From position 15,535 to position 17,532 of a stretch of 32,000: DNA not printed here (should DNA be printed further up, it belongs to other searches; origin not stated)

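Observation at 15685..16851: ~1.1-kb dispersed direct repeat: the C-terminal domain of the 565-aa protein recurs 11.5 kb away at ~90% nucleotide identity on a different N-terminal module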

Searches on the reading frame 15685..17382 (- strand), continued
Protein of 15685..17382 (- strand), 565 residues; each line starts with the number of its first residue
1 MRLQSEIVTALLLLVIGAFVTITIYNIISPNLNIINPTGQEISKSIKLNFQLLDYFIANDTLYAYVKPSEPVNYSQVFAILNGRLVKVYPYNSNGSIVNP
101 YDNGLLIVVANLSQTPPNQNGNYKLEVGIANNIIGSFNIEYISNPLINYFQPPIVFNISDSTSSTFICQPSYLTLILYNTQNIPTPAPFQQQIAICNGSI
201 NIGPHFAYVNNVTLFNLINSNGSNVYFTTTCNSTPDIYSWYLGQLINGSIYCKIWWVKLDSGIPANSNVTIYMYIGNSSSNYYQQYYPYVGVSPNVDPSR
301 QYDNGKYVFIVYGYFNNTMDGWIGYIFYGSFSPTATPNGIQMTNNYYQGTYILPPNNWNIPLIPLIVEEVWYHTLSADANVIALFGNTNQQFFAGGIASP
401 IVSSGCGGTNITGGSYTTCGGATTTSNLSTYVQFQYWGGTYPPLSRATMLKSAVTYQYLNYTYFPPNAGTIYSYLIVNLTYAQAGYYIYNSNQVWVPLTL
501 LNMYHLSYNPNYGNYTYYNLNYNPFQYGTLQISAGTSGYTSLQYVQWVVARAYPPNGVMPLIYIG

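Call 100: find_encoding_contigs(protein=P0110, flank=7000, max_places=1)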
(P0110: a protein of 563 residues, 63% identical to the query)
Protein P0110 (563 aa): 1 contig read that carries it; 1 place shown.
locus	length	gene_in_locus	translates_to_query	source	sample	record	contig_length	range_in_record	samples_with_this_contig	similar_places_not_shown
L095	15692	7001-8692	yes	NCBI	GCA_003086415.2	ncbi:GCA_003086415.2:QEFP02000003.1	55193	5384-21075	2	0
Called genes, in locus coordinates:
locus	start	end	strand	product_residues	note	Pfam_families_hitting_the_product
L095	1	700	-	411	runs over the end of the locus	PF00675:Peptidase_M16, PF05193:Peptidase_M16_C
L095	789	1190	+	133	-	PF21485:IF5A-like_N, PF08207:EFP_N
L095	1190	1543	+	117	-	-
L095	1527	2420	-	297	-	PF01035:DNA_binding_1, PF04493:Endonuclease_5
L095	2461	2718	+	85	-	-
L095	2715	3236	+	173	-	PF00827:Ribosomal_L15e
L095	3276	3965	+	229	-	PF02463:SMC_N (faint), PF13476:AAA_23 (faint), PF01637:ATPase_2 (weak), PF13166:AAA_13 (faint), PF00005:ABC_tran, PF13173:AAA_14 (faint), PF13304:AAA_21 (faint), PF13401:AAA_22 (weak), +1 more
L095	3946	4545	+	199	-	-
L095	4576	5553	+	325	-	PF00633:HHH (faint), PF11731:Cdd1 (weak), PF14520:HHH_5, PF21999:IMS_HHH_1 (weak), PF00154:RecA_N, PF08423:Rad51, PF13481:AAA_25 (weak), PF06745:ATPase (weak), +2 more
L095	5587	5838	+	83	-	PF05239:PRC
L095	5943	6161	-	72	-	PF01423:LSM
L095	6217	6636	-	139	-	PF01201:Ribosomal_S8e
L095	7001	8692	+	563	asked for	-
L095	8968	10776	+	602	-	PF00270:DEAD (faint), PF04851:ResIII, PF06733:DEAD_2 (faint), PF13307:Helicase_C_2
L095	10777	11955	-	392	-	PF12704:MacB_PCD, PF02687:FtsX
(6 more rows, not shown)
